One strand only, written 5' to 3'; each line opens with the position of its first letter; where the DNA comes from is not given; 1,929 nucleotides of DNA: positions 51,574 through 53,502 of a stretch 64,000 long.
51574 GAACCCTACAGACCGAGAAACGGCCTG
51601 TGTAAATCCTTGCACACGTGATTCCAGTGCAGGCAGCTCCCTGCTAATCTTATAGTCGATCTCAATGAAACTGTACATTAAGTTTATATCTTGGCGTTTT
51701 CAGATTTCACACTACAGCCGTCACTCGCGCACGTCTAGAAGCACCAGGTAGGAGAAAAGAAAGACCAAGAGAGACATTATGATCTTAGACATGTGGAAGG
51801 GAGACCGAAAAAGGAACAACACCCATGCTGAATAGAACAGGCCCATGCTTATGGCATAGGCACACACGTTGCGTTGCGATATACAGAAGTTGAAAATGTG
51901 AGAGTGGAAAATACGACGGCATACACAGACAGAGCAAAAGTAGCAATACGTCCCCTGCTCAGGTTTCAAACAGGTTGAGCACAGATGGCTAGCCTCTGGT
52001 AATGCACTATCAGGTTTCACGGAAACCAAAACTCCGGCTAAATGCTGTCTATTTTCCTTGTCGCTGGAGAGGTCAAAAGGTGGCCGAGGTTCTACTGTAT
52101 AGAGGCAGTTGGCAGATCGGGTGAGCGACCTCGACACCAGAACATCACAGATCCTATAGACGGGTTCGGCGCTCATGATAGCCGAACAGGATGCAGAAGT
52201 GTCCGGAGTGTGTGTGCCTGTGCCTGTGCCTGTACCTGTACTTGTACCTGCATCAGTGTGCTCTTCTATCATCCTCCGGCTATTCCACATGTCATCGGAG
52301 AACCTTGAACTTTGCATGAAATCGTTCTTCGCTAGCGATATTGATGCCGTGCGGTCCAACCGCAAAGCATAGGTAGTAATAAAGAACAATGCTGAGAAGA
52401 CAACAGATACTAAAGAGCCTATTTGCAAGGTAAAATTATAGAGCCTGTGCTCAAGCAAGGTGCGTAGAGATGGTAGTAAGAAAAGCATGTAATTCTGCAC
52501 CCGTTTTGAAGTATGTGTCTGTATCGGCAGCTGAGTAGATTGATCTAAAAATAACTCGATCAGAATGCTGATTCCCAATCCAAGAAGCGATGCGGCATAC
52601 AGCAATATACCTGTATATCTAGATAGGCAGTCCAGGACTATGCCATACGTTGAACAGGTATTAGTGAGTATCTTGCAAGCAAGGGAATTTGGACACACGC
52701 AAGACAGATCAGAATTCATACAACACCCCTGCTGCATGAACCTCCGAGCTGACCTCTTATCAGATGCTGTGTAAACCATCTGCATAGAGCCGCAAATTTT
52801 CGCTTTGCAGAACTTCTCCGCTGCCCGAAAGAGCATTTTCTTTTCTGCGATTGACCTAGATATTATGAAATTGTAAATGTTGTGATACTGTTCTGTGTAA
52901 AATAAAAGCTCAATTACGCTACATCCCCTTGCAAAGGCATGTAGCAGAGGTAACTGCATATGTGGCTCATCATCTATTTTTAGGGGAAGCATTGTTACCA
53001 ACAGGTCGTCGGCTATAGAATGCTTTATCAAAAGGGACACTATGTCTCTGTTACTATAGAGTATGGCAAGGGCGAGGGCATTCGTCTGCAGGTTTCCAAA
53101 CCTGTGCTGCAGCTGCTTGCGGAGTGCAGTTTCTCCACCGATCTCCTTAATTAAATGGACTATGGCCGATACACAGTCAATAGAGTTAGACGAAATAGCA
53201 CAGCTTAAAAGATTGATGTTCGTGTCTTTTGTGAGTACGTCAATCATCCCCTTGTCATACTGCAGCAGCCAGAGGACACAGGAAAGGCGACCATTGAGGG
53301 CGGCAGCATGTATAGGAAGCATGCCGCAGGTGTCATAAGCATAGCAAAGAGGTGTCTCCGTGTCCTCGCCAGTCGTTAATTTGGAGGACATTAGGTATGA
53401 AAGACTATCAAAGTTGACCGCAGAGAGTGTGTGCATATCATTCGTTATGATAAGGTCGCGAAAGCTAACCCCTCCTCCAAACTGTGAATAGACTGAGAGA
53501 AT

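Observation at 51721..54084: Ankyrin-repeat protein fused to a degenerate DHHC-like cysteine-rich membrane module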

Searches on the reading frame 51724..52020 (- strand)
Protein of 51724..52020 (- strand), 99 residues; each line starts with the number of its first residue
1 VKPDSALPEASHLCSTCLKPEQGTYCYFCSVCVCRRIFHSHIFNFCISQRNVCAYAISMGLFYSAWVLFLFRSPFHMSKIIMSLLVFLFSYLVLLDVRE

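Call 17: search_solved_structures(query=A4, max_evalue=10, show_alignments=5)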
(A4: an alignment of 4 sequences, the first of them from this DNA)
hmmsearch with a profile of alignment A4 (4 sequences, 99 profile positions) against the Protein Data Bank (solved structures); distinct sequences matched with E-value up to 10: 2.
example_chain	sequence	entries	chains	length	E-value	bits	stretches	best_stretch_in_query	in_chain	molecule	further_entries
8hfc_A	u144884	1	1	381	0.24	14.8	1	12-79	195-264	Palmitoyltransferase ERF2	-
9oa6_A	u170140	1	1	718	1.1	12.7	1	12-56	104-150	Palmitoyltransferase ZDHHC5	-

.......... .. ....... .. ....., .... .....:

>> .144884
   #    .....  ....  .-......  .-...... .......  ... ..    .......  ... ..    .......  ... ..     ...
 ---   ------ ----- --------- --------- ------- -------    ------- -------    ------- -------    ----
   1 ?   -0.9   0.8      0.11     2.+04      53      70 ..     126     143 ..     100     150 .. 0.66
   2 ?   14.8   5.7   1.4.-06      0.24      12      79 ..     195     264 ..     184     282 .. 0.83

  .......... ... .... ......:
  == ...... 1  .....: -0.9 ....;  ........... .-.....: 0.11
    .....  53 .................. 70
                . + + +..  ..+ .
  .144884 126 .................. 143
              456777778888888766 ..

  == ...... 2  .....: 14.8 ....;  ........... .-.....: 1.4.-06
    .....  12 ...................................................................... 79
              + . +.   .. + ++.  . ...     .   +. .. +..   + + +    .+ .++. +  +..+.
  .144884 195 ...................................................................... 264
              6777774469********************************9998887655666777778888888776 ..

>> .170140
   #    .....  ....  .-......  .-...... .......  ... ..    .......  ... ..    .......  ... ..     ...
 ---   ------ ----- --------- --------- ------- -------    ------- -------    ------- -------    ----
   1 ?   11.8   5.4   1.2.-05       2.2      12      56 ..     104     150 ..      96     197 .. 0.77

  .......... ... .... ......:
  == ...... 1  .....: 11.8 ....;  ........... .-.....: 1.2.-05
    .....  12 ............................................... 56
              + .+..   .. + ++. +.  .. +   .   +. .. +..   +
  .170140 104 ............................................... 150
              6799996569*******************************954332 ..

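Call 32: find_homologous_proteins(query=A6, max_evalue=0.01)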
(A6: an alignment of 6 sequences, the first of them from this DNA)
Query A6 (6 sequences) (99 aa, profile of the alignment): 4 proteins with E <= 0.01 among 675 candidates.
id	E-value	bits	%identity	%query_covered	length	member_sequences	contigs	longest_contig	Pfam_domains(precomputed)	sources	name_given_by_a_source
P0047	5.3e-26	108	40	45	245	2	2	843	PF01529.26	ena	-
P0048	1.0e-18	85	35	49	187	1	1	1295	PF01529.26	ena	-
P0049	1.1e-16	79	36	54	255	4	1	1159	PF01529.26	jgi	jgi:hypothetical protein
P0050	6.9e-7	47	25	54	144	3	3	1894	PF01529.26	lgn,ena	-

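Call 35: find_encoding_contigs(protein=P0049, flank=5000, max_places=4)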
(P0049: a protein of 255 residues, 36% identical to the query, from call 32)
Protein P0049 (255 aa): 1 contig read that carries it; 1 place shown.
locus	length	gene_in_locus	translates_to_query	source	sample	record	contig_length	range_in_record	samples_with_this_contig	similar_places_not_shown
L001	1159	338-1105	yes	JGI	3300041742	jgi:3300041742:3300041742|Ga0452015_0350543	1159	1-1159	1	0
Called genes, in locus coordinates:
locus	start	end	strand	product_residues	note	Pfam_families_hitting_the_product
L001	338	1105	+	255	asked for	PF01529:DHHC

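Call 62: find_encoding_contigs(protein=P0048, flank=5000, max_places=3)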
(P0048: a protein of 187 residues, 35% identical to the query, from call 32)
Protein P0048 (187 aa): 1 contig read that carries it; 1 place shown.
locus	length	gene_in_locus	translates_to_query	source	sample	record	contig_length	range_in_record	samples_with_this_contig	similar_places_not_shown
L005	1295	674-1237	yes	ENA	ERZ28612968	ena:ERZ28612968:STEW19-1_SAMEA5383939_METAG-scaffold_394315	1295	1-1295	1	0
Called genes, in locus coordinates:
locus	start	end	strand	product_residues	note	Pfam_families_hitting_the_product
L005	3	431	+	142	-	?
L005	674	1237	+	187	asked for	PF01529:DHHC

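Call 63: find_encoding_contigs(protein=P0047, flank=5000, max_places=3)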
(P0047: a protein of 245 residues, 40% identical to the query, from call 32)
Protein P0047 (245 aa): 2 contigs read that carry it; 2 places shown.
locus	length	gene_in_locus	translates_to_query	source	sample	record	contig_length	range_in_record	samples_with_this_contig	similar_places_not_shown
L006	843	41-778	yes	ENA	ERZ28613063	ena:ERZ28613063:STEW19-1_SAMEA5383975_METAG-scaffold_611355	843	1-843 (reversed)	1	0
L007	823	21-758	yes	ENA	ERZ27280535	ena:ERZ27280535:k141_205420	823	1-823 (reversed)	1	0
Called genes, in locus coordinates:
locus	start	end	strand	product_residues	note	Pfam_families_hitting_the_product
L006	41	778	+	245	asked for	PF01529:DHHC (weak)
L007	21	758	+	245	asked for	PF01529:DHHC (weak)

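Call 77: find_related_loci(query=A6, collection=metagenome_contigs, flank=3000)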
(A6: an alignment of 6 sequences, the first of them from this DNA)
Query A6 (99 aa) in metagenome_contigs; peptide patterns used: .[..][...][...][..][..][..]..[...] (x = any residue, [..] = any of these).
15 stretches matched a pattern; 1 encode a relative of the query (tblastn E <= 1e-3); 1 distinct loci.
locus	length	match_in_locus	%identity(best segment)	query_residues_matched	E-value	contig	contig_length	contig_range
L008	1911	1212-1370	40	5-55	5e-11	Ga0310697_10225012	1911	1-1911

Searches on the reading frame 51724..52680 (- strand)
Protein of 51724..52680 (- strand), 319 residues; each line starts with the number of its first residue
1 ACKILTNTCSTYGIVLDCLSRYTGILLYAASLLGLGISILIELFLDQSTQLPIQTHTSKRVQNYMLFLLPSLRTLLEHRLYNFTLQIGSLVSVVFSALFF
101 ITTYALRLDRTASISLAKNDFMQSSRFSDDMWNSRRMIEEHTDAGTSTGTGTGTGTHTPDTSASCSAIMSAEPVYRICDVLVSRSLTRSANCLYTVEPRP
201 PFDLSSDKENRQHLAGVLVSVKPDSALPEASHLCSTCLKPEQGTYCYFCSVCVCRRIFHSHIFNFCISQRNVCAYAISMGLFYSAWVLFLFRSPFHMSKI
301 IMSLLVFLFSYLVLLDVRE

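Call 24: search_protein_representatives(alignment_id=A3)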
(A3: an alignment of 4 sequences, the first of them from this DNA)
Query: 4 sequences, 307 profile positions. Proteins with E-value up to 0.001 (for the whole library): 4; up to 1e-10: 1; up to 1e-30: 1. The best 4 are listed.
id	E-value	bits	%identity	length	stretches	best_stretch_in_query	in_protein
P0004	1.4e-165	566.5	-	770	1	1-307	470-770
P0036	7.1e-06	42.0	-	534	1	213-289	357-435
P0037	1.8e-04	37.4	-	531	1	205-282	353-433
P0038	7.5e-04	35.3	-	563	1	182-270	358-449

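Call 26: search_protein_families(library=pfam, proteins=[P0036, P0037, P0038], max_evalue=0.01)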
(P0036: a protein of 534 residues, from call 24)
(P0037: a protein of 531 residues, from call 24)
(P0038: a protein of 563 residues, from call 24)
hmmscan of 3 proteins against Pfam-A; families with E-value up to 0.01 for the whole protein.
P0036 (534 aa): 6 families
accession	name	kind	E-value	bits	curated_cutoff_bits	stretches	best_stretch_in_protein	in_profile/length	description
PF01529.25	DHHC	-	2.9e-27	95.8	28.7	1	362-494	4-131/133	DHHC palmitoyltransferase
PF12796.13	Ank_2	-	3.2e-22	79.3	27.3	2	57-144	8-90/90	Ankyrin repeats (3 copies)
PF00023.36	Ank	-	1.5e-18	66.2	21.1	2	114-144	2-32/33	Ankyrin repeat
PF13857.12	Ank_5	-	5.2e-14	52.6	27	2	106-150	6-52/56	Ankyrin repeats (many copies)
PF13637.12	Ank_4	-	2.7e-13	50.2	22.7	0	165-199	16-49/50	Ankyrin repeats (many copies)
PF13606.12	Ank_3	-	1.4e-11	43.8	22.3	1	114-141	2-29/30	Ankyrin repeat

P0037 (531 aa): 1 family
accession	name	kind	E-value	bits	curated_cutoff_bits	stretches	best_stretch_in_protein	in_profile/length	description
PF01529.25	DHHC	-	1.2e-27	97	28.7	1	365-486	4-130/133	DHHC palmitoyltransferase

P0038 (563 aa): 6 families
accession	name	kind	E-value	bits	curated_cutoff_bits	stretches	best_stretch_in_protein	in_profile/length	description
PF12796.13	Ank_2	-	1.5e-08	35.5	27.3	1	35-103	18-79/90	Ankyrin repeats (3 copies)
PF01529.25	DHHC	-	5e-06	27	28.7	1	396-510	5-121/133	DHHC palmitoyltransferase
PF13606.12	Ank_3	-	0.00041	21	22.3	0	50-79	2-30/30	Ankyrin repeat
PF13857.12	Ank_5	-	0.00098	19.9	27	1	37-88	4-53/56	Ankyrin repeats (many copies)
PF00023.36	Ank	-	0.0012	19.5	21.1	0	50-82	2-33/33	Ankyrin repeat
PF13637.12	Ank_4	-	0.0041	17.9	22.7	0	65-102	12-48/50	Ankyrin repeats (many copies)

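Call 27: list_cluster_members(proteins=[P0036, P0037, P0038])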
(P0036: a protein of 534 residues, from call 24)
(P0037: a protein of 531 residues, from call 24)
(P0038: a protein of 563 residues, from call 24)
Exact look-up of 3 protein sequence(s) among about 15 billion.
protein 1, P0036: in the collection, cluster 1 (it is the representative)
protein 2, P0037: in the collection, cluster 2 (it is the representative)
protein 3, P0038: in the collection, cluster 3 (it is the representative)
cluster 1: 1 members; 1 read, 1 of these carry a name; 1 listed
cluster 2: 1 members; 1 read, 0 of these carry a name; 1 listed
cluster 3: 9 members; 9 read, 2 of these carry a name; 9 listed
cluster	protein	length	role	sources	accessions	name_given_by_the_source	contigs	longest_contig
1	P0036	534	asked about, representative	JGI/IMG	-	palmitoyltransferase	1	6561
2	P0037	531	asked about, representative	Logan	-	-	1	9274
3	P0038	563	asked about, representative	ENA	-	-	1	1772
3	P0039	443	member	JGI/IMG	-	hypothetical protein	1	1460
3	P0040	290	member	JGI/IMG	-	hypothetical protein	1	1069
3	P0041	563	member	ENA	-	-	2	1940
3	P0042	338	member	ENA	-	-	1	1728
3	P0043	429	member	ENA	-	-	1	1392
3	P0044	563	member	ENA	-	-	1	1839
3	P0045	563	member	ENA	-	-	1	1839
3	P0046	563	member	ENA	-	-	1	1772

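Call 45: predict_structure(alignment_id=A3)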
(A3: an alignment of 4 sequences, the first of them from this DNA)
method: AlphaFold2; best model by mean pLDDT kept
length: 319 residues; sequences in the alignment: 4
mean_pLDDT: 38.3   pTM: 0.21
mean pLDDT of the five models: 38.3, 37.7, 37.3, 37.2, 34.7
residues with pLDDT >= 90: 0; 70-90: 4; 50-70: 70; < 50: 245
segments of 3 or more residues with pLDDT < 50: 1-25, 45-82, 100-274, 315-319
pLDDT, mean of each block of 10 residues (from residue 1): 30 38 49 56 47 36 38 43 54 55 38 28 30 32 27 25 25 26 26 25 26 22 26 33 34 30 33 52 65 62 69 48
secondary structure, 60 per line:
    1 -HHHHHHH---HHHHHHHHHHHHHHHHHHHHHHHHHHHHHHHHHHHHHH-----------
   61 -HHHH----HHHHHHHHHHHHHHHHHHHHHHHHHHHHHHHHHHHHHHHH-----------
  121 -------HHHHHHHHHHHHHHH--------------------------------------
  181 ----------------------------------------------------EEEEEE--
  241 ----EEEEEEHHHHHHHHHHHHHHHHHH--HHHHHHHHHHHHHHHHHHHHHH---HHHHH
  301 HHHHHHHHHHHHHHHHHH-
elements in order: H2-8 H12-49 H62-65 H70-109 H128-142 E233-238 E245-250 H251-268 H271-292 H296-318

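Call 68: fold_search(model_id=the predicted structure, library=pdb)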
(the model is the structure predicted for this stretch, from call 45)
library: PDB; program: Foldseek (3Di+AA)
matches with E <= 10: 7; with E <= 0.001: 0
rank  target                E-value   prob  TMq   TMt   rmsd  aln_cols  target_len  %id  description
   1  7xov_R                3.6e+00  0.12  0.16  0.17  10.7        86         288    9  Structural insights into human brain gut peptide cholecystokinin receptors (released 2022-07-20)
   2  7suk_6                5.0e+00  0.02  0.14  0.15  23.8       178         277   12  Structure of Bfr2-Lcp5 Complex Observed in the Small Subunit Processome Isolated from R2TP-depleted Yeast Cells (released 2022-07-06)
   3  8hcq_R                7.4e+00  0.03  0.09  0.09   9.3        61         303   16  Cryo-EM structure of endothelin1-bound ETAR-Gq complex (released 2023-03-22)
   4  7rmi_R                8.4e+00  0.03  0.13  0.14  10.1        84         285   12  SP6-11 biased agonist bound to active human neurokinin 1 receptor in complex with miniGs/q70 (released 2021-11-03)
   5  8xvi_R                8.4e+00  0.01  0.10  0.10  12.4        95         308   15  Cryo-EM structure of ETAR bound with Endothelin1 (released 2024-08-28)
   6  9kv8_C                9.6e+00  0.04  0.12  0.13   9.0        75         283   12  Structure of human TLQP21 bound to mouse C3aR in complex with Go (released 2025-11-26)
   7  7ryc_O                9.6e+00  0.03  0.13  0.14   8.9        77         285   13  Oxytocin receptor (OTR) bound to oxytocin in complex with a heterotrimeric Gq protein (released 2022-03-09)

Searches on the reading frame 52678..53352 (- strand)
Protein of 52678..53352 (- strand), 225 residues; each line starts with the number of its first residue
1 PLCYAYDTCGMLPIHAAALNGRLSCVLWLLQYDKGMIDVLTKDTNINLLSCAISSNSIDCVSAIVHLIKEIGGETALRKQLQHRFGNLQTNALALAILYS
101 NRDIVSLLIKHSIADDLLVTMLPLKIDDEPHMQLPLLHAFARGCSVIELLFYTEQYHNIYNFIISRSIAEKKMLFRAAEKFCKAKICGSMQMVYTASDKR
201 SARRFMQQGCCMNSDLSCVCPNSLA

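Call 65: search_protein_families(library=pfam, proteins=[window:52678-53352:-], max_evalue=1)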
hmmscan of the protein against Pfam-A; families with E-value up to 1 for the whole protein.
window:52678-53352:- (225 aa): 6 families
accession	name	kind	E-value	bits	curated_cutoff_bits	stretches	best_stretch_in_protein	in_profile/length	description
PF12796.13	Ank_2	-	1.7e-11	44.9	27.3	2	7-66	26-81/90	Ankyrin repeats (3 copies)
PF13857.12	Ank_5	-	5e-08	33.6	27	1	3-38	9-46/56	Ankyrin repeats (many copies)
PF13606.12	Ank_3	-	9.4e-07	29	22.3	1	9-32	1-24/30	Ankyrin repeat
PF00023.36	Ank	-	3.6e-06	27.4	21.1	1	10-42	2-31/33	Ankyrin repeat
PF13637.12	Ank_4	-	3.7e-06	27.5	22.7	1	5-30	26-50/50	Ankyrin repeats (many copies)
PF10612.14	Spore-coat_CotZ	-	0.31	11.6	24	0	187-220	119-152/159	Spore coat protein Z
